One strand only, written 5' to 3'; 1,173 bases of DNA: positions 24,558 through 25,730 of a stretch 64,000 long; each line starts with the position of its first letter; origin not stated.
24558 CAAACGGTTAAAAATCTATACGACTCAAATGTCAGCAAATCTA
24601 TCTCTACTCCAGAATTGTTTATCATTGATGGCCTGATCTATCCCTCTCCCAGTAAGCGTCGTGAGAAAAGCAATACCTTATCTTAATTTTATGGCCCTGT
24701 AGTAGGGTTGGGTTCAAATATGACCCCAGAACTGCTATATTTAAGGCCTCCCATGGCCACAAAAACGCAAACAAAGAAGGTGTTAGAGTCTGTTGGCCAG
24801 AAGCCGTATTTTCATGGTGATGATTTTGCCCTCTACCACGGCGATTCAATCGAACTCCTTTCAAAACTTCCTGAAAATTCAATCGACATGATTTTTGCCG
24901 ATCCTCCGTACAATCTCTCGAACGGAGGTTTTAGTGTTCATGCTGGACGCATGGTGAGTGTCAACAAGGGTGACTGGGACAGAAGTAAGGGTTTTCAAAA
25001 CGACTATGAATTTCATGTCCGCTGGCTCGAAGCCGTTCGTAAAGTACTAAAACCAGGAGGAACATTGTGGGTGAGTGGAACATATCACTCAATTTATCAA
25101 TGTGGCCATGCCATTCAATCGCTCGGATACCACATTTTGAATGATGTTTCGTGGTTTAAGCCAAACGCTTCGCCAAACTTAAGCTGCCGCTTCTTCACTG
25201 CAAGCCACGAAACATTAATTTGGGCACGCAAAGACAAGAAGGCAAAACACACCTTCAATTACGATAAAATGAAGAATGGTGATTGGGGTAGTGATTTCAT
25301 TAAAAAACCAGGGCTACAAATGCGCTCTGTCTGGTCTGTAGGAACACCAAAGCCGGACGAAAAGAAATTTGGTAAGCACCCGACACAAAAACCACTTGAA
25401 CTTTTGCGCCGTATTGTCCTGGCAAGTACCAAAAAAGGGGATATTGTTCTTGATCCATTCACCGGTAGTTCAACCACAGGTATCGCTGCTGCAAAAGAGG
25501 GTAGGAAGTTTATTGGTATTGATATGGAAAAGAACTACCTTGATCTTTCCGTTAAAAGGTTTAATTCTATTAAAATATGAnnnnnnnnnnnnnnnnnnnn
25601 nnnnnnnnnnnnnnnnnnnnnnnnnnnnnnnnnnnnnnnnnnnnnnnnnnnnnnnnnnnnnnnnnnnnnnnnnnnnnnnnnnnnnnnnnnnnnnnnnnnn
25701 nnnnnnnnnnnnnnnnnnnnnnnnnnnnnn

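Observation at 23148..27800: AT-rich four-gene defence-like island inserted directly behind the dnaK terminator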

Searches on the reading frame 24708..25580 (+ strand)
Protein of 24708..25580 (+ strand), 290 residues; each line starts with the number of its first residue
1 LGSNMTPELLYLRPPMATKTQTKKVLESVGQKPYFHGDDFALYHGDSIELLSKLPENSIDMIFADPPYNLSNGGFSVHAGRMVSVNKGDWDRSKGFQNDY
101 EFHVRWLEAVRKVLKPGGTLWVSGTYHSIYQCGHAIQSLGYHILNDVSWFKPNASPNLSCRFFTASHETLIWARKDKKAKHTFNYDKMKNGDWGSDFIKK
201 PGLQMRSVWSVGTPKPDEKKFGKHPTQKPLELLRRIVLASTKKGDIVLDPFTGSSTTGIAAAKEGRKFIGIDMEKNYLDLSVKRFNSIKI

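Call 3: search_protein_families(library=pfam, proteins=[window:24708-25580:+], max_evalue=0.1)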
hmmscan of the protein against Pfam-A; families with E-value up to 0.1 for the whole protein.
window:24708-25580:+ (290 aa): 8 families
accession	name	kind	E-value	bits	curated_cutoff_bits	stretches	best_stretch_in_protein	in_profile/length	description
PF01555.25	N6_N4_Mtase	-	6.6e-59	200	26.7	1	59-282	1-220/221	DNA methylase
PF13847.12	Methyltransf_31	-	6.5e-06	26.3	27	1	242-280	2-43/145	Methyltransferase domain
PF03602.21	Cons_hypoth95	-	6e-05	23.2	24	1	39-71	92-126/182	Conserved hypothetical protein 95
PF01170.24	UPF0020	-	0.00079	19.6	22.3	0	238-275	23-60/197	RMKL-like, methyltransferase domain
PF02086.21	MethyltransfD12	-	0.0021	18.3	22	0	233-275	9-52/253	D12 class N6 adenine-specific DNA methyltransferase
PF09445.16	Methyltransf_15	-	0.017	15.1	22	0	246-282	3-39/165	RNA cap guanine-N2 methyltransferase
PF06325.19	PrmA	-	0.051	13.5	22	0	222-275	143-194/296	Ribosomal protein L11 methyltransferase (PrmA)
PF13649.12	Methyltransf_25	-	0.097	13.8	27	0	247-285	1-41/97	Methyltransferase domain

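Call 4: search_protein_families(library=padloc, proteins=[window:24708-25580:+], max_evalue=0.1)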
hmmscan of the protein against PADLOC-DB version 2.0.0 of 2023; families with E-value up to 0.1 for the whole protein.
window:24708-25580:+ (290 aa): 79 families (the best 25 are shown)
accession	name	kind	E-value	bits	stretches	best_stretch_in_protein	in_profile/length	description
PDLC03371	MTase_II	-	6.5e-100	331.9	1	32-288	3-255/260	Type II methyltransferase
PDLC03216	MTase_II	-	2.8e-77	258.2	1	42-288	14-258/364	Type II methyltransferase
PDLC03738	oMTase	-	2.5e-74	248.3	1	42-289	23-269/376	orphan methyltransferase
PDLC03302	MTase_II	-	2e-60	203.2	1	42-285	7-260/626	Type II methyltransferase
PDLC03299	MTase_II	-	1.9e-44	150.4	1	32-286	7-258/296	Type II methyltransferase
PDLC03387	MTase_II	-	1e-36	124.6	2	134-287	133-277/289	Type II methyltransferase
PDLC03320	MTase_II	-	2.8e-32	110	1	15-288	8-277/289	Type II methyltransferase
PDLC03279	MTase_II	-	1.2e-28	97.8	1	41-286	358-585/587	Type II methyltransferase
PDLC03353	MTase_II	-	1.8e-28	97.8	1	34-285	4-250/260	Type II methyltransferase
PDLC03265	MTase_II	-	2.2e-28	97.7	2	215-287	258-330/333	Type II methyltransferase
PDLC03300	MTase_II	-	6.7e-27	92.3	1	42-286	14-277/302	Type II methyltransferase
PDLC03339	MTase_II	-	2.3e-26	90.5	2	174-286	163-272/399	Type II methyltransferase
PDLC03252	MTase_II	-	4.9e-26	89.9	2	134-288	212-356/365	Type II methyltransferase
PDLC03238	MTase_II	-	7.8e-25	85.8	1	26-274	110-354/428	Type II methyltransferase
PDLC03230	MTase_II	-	1.6e-23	81.6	1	42-282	38-279/360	Type II methyltransferase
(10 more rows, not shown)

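Call 5: search_protein_families(library=ncbifam, proteins=[window:24708-25580:+], max_evalue=0.1)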
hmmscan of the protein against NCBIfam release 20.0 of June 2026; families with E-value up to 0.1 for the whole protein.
window:24708-25580:+ (290 aa): 11 families
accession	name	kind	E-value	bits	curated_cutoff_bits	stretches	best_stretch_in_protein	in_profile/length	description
NF050803.1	DnaMtaseCcrMCaul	equivalog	1.5e-74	251.1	830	1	42-289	6-251/350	adenine-specific DNA-methyltransferase CcrM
NF008572.0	PRK11524.1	equivalog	7.6e-38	130.3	292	1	34-287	9-258/294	adenine-specific DNA-methyltransferase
NF010253.0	PRK13699.1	subfamily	2.8e-21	76.2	244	2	223-288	143-208/226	DNA methyltransferase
TIGR01177.1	TIGR01177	hypoth_equivalog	4.7e-07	29.4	316.55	1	213-275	152-214/330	TIGR01177 family methyltransferase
NF043040.1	corrin_prot_MT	hypoth_equivalog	0.00092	18.7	180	1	234-286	32-84/216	corrinoid protein-associated methyltransferase CpaM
NF011529.0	PRK14968.1-3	equivalog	0.017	14.5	162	1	240-284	31-75/198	putative methyltransferase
NF008748.0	PRK11783.1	equivalog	0.024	12.9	466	0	235-285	533-584/704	bifunctional 23S rRNA (guanine(2069)-N(7))-methyltransferase RlmK/23S rRNA (guanine(2445)-N(2))-methyltransferase RlmL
NF045667.1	MTase_DVU1556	equivalog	0.027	13.9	155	0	105-127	102-124/213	DVU_1556 family methyltransferase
TIGR00095.1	TIGR00095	equivalog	0.036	13.7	117.5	0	56-72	122-138/194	16S rRNA (guanine(966)-N(2))-methyltransferase RsmD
NF040721.1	Trm14_Arch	equivalog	0.045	12.9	280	0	236-266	184-214/370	tRNA (guanine(6)-N2)-methyltransferase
TIGR03534.1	RF_mod_PrmC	equivalog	0.064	12.7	199.1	0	40-68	140-166/253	peptide chain release factor N(5)-glutamine methyltransferase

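Call 29: search_solved_structures(query=window:24753-25580:+, max_evalue=0.00001)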
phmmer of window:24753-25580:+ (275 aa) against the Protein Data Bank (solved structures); distinct sequences matched with E-value up to 0.00001: 12.
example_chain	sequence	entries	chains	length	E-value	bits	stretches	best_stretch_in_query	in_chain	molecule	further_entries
6pbd_A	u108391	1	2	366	7.6e-63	215.7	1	26-269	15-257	Modification methylase CcrMI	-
5hek_A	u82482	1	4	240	5.9e-29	104.5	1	27-271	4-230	Adenine specific DNA methyltransferase (DpnA)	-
5hfj_A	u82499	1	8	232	6e-29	104.5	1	27-271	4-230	Adenine specific DNA methyltransferase (DpnA)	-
8urk_A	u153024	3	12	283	5.2e-25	91.6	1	26-273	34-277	Methyltransferase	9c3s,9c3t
9c3u_A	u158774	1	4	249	5.6e-25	91.5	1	27-272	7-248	Methyltransferase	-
1g60_A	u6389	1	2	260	6.6e-24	88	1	45-266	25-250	Adenine-specific Methyltransferase MboIIA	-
8s9m_A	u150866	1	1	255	4.5e-18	68.8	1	31-269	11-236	DNA cytosine-N4 methyltransferase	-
8s9n_A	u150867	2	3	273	5.2e-18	68.6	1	31-269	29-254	DNA cytosine-N4 methyltransferase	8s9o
1nw8_A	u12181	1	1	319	1.2e-16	64.2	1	31-259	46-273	MODIFICATION METHYLASE RSRI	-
1eg2_A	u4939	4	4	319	1.4e-16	63.9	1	31-259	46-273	MODIFICATION METHYLASE RSRI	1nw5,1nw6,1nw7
1boo_A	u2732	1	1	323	7.3e-16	61.6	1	208-270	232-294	PROTEIN (N-4 CYTOSINE-SPECIFIC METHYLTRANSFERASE PVU II)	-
2zie_A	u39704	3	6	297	1.8e-14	57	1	207-270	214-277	Putative modification methylase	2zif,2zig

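Call 64: search_solved_structures(query=window:24753-25580:+, max_evalue=1e-20, show_alignments=2)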
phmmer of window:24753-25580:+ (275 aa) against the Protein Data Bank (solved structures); distinct sequences matched with E-value up to 1e-20: 6.
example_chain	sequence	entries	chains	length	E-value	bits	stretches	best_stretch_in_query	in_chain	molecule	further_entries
6pbd_A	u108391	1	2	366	7.6e-63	215.7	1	26-269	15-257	Modification methylase CcrMI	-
5hek_A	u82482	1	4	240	5.9e-29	104.5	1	27-271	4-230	Adenine specific DNA methyltransferase (DpnA)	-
5hfj_A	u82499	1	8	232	6e-29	104.5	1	27-271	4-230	Adenine specific DNA methyltransferase (DpnA)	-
8urk_A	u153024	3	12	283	5.2e-25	91.6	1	26-273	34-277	Methyltransferase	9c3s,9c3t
9c3u_A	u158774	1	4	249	5.6e-25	91.5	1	27-272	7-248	Methyltransferase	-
1g60_A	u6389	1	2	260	6.6e-24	88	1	45-266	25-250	Adenine-specific Methyltransferase MboIIA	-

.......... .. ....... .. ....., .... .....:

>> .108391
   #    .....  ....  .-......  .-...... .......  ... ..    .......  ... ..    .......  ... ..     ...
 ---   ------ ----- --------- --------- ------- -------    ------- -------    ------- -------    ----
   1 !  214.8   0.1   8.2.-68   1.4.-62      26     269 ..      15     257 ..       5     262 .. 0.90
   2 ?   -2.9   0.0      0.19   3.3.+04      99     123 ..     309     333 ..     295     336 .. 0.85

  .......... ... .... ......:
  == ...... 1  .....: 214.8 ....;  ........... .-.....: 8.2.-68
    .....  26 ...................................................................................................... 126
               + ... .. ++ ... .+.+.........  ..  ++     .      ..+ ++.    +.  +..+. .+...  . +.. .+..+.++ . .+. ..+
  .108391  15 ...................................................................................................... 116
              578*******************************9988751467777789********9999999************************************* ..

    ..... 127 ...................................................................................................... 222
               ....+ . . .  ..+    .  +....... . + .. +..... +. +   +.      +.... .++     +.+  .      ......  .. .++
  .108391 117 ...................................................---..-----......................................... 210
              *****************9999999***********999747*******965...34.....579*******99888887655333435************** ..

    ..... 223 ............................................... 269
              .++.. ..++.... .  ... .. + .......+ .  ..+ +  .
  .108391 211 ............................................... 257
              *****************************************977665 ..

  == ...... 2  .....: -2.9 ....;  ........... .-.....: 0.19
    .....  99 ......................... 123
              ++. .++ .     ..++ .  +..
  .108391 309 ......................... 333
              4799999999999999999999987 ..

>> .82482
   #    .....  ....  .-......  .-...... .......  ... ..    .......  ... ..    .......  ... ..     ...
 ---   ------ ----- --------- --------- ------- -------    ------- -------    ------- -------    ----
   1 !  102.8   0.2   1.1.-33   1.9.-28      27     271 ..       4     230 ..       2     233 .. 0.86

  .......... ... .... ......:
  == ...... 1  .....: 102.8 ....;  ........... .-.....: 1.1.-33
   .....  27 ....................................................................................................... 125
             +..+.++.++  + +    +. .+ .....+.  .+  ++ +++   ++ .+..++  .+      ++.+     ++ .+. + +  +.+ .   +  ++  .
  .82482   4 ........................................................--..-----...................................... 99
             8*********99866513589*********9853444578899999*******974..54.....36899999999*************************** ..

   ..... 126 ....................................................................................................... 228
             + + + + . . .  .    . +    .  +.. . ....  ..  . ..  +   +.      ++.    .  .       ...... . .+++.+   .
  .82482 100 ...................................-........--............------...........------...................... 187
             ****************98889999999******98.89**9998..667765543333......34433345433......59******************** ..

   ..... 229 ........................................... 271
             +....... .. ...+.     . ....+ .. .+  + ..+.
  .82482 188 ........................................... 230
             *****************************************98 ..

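Call 75: search_protein_families(library=phrogs, proteins=[window:24753-25580:+], max_evalue=0.01)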
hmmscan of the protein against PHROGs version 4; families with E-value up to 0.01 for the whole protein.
window:24753-25580:+ (275 aa): 14 families
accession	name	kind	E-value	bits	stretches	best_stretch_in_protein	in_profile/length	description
phrog_67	-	other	4.5e-68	232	1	15-272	114-345/743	DNA methyltransferase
phrog_498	-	other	5.7e-35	121.9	1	28-271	204-421/633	DNA methyltransferase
phrog_3008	-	other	3.7e-25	89.6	1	154-270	111-211/244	DNA methyltransferase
phrog_18293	-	other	1.2e-18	68.2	1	206-272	43-109/119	methyltransferase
phrog_6952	-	other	1.2e-15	58.8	1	206-272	111-177/181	DNA methyltransferase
phrog_23085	-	unknown function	3.5e-15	56.9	1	191-270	26-105/138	-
phrog_6025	-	other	9.5e-13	49.2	1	24-143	11-117/192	DNA methyltransferase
phrog_8769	-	other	1.4e-11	45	1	223-271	6-54/71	methyltransferase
phrog_23148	-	unknown function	3.3e-10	41.3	1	206-272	82-148/165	-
phrog_12517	-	unknown function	6.9e-10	39.6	1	228-268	105-145/316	-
phrog_16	-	DNA, RNA and nucleotide metabolism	1.5e-06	27.7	1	171-271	838-910/986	DNA helicase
phrog_12862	-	unknown function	1.5e-05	25.9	1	24-56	2-34/149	-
phrog_18146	-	other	8.1e-05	22.7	1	210-259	50-100/452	DNA methyltransferase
phrog_11619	-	other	0.0019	18.7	1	28-106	71-135/186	DNA methyltransferase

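Call 85: search_dna_similar(query=window:24753-25580:+, collection=plasmids, mode=protein, max_evalue=1e-30, max_rows=40)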
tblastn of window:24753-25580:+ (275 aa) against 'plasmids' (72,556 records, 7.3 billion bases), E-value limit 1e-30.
Records with a match: 35; places in all: 35; records where one place covers at least 80% of the query: 35.
Best place of each record, by identity: <60% 35.
By first word of the organism name: Azospirillum 12; Sinorhizobium 4; Staphylococcus 3; Lactococcus 2; Neisseria 2; Lactiplantibacillus 2; Shinella 2; Parasedimentitalea 2; Methylobacterium 2; Clostridium 2; and 2 more.
By predicted mobility (MOB-suite, as given by PLSDB): non-mobilizable 27; mobilizable 5; conjugative 3.
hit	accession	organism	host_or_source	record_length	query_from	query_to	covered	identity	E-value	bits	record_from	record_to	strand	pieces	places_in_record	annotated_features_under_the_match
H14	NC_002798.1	Lactococcus lactis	-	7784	17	271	93%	52.7%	1e-83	280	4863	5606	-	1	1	site-specific DNA-methyltransferase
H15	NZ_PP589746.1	Lactococcus sp.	Bacterial culture,Dairy environment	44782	17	271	93%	52.3%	3e-83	279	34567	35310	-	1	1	site-specific DNA-methyltransferase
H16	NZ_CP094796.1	Staphylococcus aureus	Camel,Skin swab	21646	12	270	94%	50.8%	2e-80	271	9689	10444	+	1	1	site-specific DNA-methyltransferase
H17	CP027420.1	Staphylococcus cohnii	Homo sapiens,peripheral blood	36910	12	270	94%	50.8%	2e-80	271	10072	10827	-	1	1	site-specific DNA-methyltransferase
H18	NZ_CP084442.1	Staphylococcus lugdunensis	Homo sapiens,pure culture,abdominal ...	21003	14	270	93%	50.4%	5e-80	270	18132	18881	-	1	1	site-specific DNA-methyltransferase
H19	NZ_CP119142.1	Neisseria gonorrhoeae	Homo sapiens,whole organism,synovial ...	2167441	23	270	90%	52.0%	2e-80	271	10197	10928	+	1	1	none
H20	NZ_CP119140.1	Neisseria gonorrhoeae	Homo sapiens,whole organism,blood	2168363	23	270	90%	52.0%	2e-80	271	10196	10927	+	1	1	none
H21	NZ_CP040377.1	Lactiplantibacillus plantarum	cell culture,Angelica gigas Nakai root ...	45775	9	274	97%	43.7%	1e-59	211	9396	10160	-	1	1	site-specific DNA-methyltransferase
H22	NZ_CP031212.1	Levilactobacillus brevis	-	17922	9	274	97%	43.3%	3e-59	209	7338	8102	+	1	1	site-specific DNA-methyltransferase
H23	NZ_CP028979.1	Lactiplantibacillus plantarum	liquid feed,pig feed from feed plant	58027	9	274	97%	43.3%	3e-59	209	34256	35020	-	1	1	site-specific DNA-methyltransferase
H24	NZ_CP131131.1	Shinella zoogloeoides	isolate,Activated charcoal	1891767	11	274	96%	43.0%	2e-60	213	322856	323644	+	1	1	none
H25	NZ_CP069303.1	Shinella sp. PSBB067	monoisolate,Minnesota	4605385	11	274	96%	42.6%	6e-60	212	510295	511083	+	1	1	none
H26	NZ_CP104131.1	Sinorhizobium sp. K101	Phaseolus vulgaris,cell ...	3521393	26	274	91%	44.0%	3e-60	213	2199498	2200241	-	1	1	none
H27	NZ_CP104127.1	Sinorhizobium sp. M103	Phaseolus vulgaris,cell ...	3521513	26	274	91%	44.0%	3e-60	213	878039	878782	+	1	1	none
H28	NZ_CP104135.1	Sinorhizobium sp. C101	Phaseolus vulgaris,cell ...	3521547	26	274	91%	44.0%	3e-60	213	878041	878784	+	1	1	none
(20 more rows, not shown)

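Call 86: get_annotated_region(hit=H14, flank=4000)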
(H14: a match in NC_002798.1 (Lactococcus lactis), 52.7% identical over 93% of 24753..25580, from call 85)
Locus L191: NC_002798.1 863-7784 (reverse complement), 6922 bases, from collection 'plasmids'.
description: Lactococcus lactis plasmid pSRQ700, complete sequence
organism: Lactococcus lactis (NCBI taxid 1358)
taxonomy: Bacteria; Bacillota; Bacilli; Lactobacillales; Streptococcaceae; Lactococcus; Lactococcus lactis
host: -; source: -; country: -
typing (MOB-suite, as given by PLSDB): non-mobilizable; replicon Inc11
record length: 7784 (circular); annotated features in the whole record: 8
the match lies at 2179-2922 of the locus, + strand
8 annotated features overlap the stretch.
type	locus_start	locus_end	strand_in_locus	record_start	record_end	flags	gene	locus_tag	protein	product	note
CDS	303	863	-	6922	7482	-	-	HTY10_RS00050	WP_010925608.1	recombinase family protein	GO:0006310 - DNA recombination [Evidence IEA]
CDS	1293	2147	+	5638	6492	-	-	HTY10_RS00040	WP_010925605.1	DNA adenine methylase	-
CDS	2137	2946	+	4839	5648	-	-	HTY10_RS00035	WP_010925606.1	site-specific DNA-methyltransferase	-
CDS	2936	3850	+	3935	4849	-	-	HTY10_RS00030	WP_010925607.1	type II restriction endonuclease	-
CDS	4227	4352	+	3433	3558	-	-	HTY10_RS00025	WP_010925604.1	recombinase family protein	GO:0006310 - DNA recombination [Evidence IEA]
CDS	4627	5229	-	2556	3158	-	-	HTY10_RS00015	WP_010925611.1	replication protein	-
CDS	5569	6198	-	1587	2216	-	-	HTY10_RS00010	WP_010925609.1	DUF536 domain-containing protein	-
CDS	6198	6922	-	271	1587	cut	-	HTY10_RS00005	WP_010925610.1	RepB family plasmid replication initiator protein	GO:0006270 - DNA replication initiation [Evidence IEA]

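Call 87: get_annotated_region(hit=H16, flank=3500)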
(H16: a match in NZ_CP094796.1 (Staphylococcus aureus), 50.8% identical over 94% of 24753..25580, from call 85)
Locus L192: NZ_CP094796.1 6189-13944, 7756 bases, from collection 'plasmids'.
description: Staphylococcus aureus strain IVB6164 plasmid unnamed, complete sequence
organism: Staphylococcus aureus (NCBI taxid 1280)
taxonomy: Bacteria; Bacillota; Bacilli; Bacillales; Staphylococcaceae; Staphylococcus; Staphylococcus aureus
host: -; source: Camel,Skin swab; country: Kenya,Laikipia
typing (MOB-suite, as given by PLSDB): mobilizable; replicon rep_cluster_1017,rep_cluster_1733,rep_cluster_2100
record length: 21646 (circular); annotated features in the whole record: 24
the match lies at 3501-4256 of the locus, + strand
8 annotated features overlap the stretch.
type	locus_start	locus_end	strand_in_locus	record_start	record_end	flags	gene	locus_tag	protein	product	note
CDS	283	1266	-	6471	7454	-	-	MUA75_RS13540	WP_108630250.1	replication initiator protein A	-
CDS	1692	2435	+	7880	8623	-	-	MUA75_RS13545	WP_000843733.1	DUF536 domain-containing protein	-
CDS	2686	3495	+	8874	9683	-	-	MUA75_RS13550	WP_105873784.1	Dam family site-specific DNA-(adenine-N6)-methyltransferase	GO:0006306 - DNA methylation [Evidence IEA]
CDS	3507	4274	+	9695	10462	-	-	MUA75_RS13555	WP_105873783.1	site-specific DNA-methyltransferase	GO:0009307 - DNA restriction-modification system [Evidence IEA]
CDS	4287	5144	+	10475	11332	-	-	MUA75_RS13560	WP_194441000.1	type II restriction endonuclease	-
CDS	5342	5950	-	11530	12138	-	-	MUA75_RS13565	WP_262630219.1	recombinase family protein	GO:0006310 - DNA recombination [Evidence IEA]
CDS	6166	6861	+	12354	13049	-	-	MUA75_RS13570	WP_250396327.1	ATP-binding cassette domain-containing protein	-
CDS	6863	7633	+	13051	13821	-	-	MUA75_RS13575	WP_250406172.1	ABC transporter permease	GO:0055085 - transmembrane transport [Evidence IEA]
